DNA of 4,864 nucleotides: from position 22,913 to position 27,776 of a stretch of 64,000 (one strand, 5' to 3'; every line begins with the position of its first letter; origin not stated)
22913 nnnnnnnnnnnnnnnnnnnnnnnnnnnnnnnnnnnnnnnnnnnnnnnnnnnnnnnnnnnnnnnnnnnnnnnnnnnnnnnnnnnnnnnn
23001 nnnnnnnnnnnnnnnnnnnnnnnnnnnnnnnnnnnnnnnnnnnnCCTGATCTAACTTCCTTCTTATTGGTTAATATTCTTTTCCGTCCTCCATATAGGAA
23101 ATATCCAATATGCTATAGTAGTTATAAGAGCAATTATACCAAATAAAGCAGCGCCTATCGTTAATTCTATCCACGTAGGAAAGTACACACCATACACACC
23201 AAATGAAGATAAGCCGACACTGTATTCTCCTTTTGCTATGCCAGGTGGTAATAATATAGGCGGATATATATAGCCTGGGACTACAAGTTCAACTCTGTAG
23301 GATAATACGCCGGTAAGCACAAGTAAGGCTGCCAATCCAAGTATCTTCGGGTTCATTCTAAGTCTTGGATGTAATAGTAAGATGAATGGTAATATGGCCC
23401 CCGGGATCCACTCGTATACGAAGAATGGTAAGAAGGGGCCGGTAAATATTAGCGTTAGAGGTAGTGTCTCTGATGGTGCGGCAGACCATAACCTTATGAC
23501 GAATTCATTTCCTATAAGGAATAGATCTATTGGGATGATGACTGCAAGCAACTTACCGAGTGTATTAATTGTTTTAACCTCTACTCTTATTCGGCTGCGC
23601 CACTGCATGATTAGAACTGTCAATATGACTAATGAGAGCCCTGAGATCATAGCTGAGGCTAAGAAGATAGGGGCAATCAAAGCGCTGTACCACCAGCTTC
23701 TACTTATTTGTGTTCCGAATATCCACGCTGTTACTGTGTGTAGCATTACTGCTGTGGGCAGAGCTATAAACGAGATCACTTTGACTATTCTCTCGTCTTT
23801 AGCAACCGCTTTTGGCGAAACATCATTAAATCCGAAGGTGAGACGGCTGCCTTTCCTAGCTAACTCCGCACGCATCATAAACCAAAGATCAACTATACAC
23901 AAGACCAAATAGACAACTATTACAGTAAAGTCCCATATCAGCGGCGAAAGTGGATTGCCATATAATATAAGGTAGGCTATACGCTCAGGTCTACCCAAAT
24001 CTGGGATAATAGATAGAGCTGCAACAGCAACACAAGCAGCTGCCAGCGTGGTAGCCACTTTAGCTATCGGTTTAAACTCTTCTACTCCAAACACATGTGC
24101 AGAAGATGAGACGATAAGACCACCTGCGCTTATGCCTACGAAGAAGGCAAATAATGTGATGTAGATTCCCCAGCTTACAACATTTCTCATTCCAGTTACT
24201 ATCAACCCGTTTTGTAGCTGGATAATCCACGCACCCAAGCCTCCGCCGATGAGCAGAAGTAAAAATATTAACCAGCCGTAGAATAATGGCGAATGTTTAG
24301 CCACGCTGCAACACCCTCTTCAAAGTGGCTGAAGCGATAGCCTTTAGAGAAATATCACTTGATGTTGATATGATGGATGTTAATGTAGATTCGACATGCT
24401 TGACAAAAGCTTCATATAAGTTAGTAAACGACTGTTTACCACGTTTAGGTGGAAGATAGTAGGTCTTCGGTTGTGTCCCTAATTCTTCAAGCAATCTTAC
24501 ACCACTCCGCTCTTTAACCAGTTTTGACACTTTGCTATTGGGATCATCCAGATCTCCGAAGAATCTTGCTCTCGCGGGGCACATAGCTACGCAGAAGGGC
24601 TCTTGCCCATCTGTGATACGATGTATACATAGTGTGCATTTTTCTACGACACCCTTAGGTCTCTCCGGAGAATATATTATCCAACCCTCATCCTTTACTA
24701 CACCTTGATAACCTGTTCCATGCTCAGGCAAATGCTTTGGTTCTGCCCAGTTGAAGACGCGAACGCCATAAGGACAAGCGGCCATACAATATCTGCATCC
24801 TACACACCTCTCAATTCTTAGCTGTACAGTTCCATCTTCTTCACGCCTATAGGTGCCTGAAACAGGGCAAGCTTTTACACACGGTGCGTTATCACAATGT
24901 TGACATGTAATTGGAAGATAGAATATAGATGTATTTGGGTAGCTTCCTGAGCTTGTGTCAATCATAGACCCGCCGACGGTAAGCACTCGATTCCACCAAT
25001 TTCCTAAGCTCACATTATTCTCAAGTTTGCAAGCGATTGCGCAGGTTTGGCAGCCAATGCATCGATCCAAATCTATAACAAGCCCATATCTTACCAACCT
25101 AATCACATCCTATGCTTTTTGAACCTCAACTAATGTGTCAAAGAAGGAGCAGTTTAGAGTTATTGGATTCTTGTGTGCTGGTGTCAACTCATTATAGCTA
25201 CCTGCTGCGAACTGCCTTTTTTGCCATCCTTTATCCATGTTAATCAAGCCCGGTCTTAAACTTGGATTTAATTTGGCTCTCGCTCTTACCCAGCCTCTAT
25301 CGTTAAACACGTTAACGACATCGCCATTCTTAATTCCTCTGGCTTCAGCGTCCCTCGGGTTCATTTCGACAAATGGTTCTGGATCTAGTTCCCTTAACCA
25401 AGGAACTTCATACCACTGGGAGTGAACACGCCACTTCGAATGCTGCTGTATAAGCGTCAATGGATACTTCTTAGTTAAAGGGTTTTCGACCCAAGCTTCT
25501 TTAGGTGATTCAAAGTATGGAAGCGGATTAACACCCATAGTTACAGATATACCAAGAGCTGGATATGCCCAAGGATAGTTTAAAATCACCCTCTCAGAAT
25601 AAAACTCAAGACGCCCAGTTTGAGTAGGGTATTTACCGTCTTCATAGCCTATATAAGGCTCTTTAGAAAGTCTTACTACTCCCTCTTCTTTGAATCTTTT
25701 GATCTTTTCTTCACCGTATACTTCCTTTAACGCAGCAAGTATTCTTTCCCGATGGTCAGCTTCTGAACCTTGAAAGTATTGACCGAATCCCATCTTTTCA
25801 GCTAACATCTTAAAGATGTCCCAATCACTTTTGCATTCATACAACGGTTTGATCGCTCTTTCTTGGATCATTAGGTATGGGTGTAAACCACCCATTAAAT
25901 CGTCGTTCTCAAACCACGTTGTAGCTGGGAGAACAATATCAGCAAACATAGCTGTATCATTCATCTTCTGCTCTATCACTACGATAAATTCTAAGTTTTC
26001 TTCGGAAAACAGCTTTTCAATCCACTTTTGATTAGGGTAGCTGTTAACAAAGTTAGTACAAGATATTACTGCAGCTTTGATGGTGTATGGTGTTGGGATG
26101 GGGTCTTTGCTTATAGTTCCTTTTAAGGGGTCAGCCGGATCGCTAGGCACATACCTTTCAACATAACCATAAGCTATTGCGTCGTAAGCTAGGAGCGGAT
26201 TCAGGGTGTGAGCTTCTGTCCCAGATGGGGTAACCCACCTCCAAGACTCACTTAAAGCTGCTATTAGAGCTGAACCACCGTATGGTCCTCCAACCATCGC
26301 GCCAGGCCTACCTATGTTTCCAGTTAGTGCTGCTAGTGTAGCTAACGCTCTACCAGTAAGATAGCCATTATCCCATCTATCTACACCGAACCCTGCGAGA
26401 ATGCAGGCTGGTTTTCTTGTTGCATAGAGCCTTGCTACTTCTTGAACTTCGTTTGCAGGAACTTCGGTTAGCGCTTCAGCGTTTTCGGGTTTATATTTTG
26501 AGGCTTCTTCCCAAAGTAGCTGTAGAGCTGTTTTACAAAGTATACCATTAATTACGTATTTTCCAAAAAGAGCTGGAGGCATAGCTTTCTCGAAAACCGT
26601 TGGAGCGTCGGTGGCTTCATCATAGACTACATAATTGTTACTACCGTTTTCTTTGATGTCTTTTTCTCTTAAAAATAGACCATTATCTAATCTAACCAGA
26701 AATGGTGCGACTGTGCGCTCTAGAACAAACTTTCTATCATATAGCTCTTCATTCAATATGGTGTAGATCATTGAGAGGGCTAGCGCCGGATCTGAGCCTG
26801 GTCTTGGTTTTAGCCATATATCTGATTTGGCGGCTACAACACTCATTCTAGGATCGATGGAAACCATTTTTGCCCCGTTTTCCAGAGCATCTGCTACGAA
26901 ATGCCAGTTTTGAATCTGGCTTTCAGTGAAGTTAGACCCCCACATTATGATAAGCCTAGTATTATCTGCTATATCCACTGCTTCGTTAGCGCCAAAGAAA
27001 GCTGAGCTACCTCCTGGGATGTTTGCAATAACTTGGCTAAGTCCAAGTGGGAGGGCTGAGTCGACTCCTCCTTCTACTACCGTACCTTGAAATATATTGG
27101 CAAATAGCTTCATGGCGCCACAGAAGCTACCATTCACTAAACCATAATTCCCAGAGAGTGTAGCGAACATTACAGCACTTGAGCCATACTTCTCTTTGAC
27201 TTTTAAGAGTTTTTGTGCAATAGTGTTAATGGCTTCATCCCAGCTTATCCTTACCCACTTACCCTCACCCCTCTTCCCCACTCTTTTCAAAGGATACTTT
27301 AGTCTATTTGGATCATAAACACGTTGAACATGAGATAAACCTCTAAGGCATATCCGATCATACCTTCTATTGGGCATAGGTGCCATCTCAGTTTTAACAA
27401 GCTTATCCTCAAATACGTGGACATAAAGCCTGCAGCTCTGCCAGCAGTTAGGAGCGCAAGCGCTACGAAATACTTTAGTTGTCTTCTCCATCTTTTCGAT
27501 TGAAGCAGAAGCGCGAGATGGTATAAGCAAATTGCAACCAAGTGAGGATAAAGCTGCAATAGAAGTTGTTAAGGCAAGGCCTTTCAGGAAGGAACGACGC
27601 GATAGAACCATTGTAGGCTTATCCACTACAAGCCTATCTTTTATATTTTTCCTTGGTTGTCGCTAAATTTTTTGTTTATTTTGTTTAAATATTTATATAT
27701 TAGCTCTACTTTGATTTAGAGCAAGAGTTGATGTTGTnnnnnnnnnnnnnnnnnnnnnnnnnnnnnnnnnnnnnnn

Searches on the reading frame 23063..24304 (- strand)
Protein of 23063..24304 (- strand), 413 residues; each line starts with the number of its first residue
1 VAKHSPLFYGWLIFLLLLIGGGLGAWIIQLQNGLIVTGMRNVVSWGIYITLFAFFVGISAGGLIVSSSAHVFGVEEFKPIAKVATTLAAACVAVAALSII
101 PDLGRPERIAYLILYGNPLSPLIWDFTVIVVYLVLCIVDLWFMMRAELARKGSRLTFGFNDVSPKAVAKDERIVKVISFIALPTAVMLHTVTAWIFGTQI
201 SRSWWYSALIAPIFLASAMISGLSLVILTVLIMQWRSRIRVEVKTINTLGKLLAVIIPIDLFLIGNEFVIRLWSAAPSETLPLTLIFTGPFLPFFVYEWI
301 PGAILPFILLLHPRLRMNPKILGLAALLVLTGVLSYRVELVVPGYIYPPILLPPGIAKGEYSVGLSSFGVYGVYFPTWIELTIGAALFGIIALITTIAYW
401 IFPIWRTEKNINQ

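Call 10: search_protein_families(library=pfam, proteins=[window:23063-24304:-], max_evalue=0.01)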
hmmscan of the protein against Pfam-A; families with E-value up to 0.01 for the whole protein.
window:23063-24304:- (413 aa): 1 family
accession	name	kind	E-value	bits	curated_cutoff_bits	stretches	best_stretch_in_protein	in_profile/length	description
PF03916.19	NrfD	-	1.1e-53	183.4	25.8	1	36-347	2-311/313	Polysulphide reductase, NrfD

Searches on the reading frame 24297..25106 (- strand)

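Call 10: search_protein_families(library=pfam, proteins=[window:24297-25106:-], max_evalue=0.01)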
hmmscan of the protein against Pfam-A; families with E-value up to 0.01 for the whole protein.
window:24297-25106:- (269 aa): 12 families
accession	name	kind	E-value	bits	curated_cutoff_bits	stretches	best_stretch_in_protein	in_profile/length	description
PF13247.11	Fer4_11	-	4.4e-25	88.2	26.2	2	61-122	3-65/100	4Fe-4S dicluster domain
PF12838.12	Fer4_7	-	6e-12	46.3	27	3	67-115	1-52/52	4Fe-4S dicluster domain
PF13237.11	Fer4_10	-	7.2e-12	45.5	25.5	2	63-112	4-53/53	4Fe-4S dicluster domain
PF13187.11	Fer4_9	-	6.2e-09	36.2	27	2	68-114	2-50/52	4Fe-4S dicluster domain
PF00037.32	Fer4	-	8e-09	35.4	21.1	2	99-115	6-22/24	4Fe-4S binding domain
PF12797.12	Fer4_2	-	9e-09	35.2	24.5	2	9-27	3-21/22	4Fe-4S binding domain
PF12837.12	Fer4_6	-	4.8e-06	26.7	25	2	99-115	7-23/24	4Fe-4S binding domain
PF13183.11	Fer4_8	-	5e-05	24.2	27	1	98-178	2-66/68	4Fe-4S dicluster domain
PF14697.11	Fer4_21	-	0.00014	22.4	35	2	67-113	7-53/59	4Fe-4S dicluster domain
PF12800.12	Fer4_4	-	0.0006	20.4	24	0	14-27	2-15/17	4Fe-4S binding domain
PF25160.1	LdpA_Fe-S-bd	-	0.00091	19.4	27.6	0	73-114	6-41/49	LdpA Fe-S cluster-binding domain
PF13534.11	Fer4_17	-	0.0043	18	22.2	0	100-124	1-23/61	4Fe-4S dicluster domain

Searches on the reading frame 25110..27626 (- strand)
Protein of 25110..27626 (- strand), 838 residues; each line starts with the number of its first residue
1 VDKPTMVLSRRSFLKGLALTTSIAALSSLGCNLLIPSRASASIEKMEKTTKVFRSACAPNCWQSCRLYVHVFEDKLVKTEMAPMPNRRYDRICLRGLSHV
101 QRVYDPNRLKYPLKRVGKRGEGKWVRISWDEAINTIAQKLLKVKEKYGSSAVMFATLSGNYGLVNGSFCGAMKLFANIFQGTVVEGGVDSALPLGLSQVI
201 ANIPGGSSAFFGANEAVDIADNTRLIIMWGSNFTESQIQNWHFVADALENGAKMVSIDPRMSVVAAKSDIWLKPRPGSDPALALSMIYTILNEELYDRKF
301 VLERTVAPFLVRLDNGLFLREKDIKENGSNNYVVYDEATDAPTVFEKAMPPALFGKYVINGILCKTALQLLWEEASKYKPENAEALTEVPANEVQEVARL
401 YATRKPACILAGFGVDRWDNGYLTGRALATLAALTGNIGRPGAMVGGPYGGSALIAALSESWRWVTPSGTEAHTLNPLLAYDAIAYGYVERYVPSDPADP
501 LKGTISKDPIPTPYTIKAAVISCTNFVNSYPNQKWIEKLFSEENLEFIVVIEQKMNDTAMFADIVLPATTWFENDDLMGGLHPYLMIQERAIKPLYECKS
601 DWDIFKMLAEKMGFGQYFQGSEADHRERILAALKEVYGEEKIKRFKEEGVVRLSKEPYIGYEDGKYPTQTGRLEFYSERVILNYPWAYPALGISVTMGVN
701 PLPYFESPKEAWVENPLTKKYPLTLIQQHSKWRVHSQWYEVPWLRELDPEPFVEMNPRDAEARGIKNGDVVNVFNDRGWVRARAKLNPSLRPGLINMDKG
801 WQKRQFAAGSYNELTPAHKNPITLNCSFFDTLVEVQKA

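Call 10: search_protein_families(library=pfam, proteins=[window:25110-27626:-], max_evalue=0.01)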
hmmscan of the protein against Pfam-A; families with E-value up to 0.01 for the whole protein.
window:25110-27626:- (838 aa): 3 families
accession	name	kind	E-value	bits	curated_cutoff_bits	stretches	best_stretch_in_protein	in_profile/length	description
PF00384.28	Molybdopterin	-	2.8e-54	184.9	24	1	108-611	1-353/353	Molybdopterin oxidoreductase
PF01568.27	Molydop_binding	-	4.5e-26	91.5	26.8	1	723-828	1-106/110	Molydopterin dinucleotide binding domain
PF04879.21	Molybdop_Fe4S4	-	2.8e-08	34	22.7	1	51-105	2-55/55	Molybdopterin oxidoreductase Fe4S4 domain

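Call 19: search_protein_families(library=ncbifam, proteins=[window:25110-27623:-], max_evalue=0.00001)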
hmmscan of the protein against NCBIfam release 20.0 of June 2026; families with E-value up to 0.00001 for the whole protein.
window:25110-27623:- (837 aa): 25 families
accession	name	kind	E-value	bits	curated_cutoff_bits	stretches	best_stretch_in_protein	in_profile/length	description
TIGR03479.1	DMSO_red_II_alp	subfamily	3.3e-122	409.3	984.75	2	51-613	57-645/913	molybdopterin-dependent oxidoreductase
TIGR02166.1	dmsA_ynfE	subfamily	1.4e-118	397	777.7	2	376-837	330-794/794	DMSO/selenate family reductase complex A subunit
NF012032.0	PRK15488.1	equivalog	1.3e-89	301.2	694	2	5-302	1-279/759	thiosulfate reductase PhsA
NF011566.1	PRK14990.1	exception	4.7e-84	282.9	1600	2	378-836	352-813/814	dimethylsulfoxide reductase subunit A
NF041885.1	selenate_YnfE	exception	5.3e-84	282.5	1675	2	7-301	3-303/805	selenate/tellurate reductase subunit YnfE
NF041884.1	selenate_YnfF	exception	6.8e-79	265.7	1650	2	7-300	1-295/798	selenate/tellurate reductase subunit YnfF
TIGR01591.1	Fdh-alpha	equivalog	4e-78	263.1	666.25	4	58-305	4-239/672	formate dehydrogenase subunit alpha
TIGR00509.1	bisC_fam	subfamily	1.2e-64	218.9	1017.55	2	379-800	280-708/772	molybdopterin guanine dinucleotide-containing S/N-oxide reductase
NF047855.1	AssmNtatRedNasC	equivalog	6.5e-62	209.8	1100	3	44-305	13-264/708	assimilatory nitrate reductase catalytic subunit NasC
NF042978.1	EthbenzDh_ebdA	equivalog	3.5e-60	203.8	2000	2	56-442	82-477/977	ethylbenzene dehydrogenase subunit alpha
NF011682.0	PRK15102.1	equivalog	3.8e-58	197.3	909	2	376-800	330-764/829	trimethylamine-N-oxide reductase TorA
TIGR02164.1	torA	equivalog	2.8e-52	177.9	1465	2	376-799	326-758/824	trimethylamine-N-oxide reductase TorA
TIGR01580.1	narG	equivalog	5.7e-45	153.4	1084.15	3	117-310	151-340/1235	nitrate reductase subunit alpha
TIGR01553.1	formate-DH-alph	equivalog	3.6e-42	144.2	814.2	1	7-445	2-441/1009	formate dehydrogenase-N subunit alpha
NF041714.1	arsenate_red_ArrA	equivalog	3.9e-38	131.1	1600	3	7-300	3-292/848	arsenate respiratory reductase molybdopterin-containing subunit ArrA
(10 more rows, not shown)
